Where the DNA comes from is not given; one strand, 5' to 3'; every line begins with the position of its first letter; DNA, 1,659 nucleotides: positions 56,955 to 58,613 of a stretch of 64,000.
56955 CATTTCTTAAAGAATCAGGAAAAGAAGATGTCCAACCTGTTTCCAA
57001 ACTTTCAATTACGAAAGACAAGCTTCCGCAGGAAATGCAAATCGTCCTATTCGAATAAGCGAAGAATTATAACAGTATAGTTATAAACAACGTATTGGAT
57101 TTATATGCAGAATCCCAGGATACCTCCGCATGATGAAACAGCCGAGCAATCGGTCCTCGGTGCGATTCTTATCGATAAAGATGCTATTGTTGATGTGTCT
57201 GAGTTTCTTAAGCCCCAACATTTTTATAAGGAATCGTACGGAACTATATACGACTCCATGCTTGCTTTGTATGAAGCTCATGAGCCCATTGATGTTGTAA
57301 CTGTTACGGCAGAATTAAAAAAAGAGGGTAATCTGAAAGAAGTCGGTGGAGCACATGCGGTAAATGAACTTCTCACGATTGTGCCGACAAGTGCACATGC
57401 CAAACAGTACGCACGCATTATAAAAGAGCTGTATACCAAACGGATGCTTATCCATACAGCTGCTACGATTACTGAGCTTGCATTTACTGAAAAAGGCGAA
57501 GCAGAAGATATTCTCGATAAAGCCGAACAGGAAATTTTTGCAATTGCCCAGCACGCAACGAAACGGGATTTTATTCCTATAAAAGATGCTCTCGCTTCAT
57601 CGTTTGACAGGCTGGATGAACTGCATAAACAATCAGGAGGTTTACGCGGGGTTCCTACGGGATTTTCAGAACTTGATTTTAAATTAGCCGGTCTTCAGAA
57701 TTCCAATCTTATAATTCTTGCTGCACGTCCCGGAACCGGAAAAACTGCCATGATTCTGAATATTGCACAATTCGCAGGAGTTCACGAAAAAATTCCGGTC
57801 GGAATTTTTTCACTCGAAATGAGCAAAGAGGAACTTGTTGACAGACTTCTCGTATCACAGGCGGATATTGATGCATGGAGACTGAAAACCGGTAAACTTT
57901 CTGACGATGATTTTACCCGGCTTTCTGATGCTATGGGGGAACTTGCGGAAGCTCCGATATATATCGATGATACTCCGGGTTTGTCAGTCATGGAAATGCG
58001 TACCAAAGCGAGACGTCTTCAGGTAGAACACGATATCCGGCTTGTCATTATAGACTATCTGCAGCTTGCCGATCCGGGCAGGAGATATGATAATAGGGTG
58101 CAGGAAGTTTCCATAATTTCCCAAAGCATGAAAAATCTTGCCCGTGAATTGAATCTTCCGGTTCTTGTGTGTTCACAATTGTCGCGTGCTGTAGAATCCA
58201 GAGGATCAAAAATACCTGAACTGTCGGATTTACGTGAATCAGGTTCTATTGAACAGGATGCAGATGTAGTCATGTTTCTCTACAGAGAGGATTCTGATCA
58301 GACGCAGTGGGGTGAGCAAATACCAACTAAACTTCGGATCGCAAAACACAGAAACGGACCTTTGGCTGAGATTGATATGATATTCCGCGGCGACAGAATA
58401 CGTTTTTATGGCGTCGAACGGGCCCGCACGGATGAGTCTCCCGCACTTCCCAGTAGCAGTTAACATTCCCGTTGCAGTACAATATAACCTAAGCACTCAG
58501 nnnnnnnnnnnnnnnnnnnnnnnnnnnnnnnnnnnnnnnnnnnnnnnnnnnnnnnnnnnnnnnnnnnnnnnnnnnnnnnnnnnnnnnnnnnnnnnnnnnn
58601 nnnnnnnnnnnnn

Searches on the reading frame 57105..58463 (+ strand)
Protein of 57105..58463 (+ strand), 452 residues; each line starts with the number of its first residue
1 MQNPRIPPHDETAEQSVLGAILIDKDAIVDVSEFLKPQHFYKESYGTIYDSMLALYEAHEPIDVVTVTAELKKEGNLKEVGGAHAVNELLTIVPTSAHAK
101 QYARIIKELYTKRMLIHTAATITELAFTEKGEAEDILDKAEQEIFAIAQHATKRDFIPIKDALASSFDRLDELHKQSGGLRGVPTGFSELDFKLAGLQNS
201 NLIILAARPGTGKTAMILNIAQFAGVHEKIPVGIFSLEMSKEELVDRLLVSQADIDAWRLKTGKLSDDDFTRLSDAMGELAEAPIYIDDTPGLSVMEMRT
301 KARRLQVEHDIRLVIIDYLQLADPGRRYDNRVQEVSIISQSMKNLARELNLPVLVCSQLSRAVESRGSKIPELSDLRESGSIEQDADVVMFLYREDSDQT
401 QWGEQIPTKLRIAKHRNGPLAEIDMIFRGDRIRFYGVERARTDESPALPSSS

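Call 70: search_protein_families(library=pfam, proteins=[window:57105-58463:+], max_evalue=0.00001)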
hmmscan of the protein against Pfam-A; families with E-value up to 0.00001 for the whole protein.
window:57105-58463:+ (452 aa): 3 families
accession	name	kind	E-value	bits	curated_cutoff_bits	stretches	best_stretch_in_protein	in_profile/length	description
PF03796.21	DnaB_C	-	1.2e-97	326.8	27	1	182-434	1-253/255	DnaB-like helicase C terminal domain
PF00772.26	DnaB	-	3.3e-34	117.4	23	1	7-108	2-103/103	DnaB-like helicase N terminal domain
PF13481.12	AAA_25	-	5.1e-13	49.5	27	1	199-358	32-189/195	AAA domain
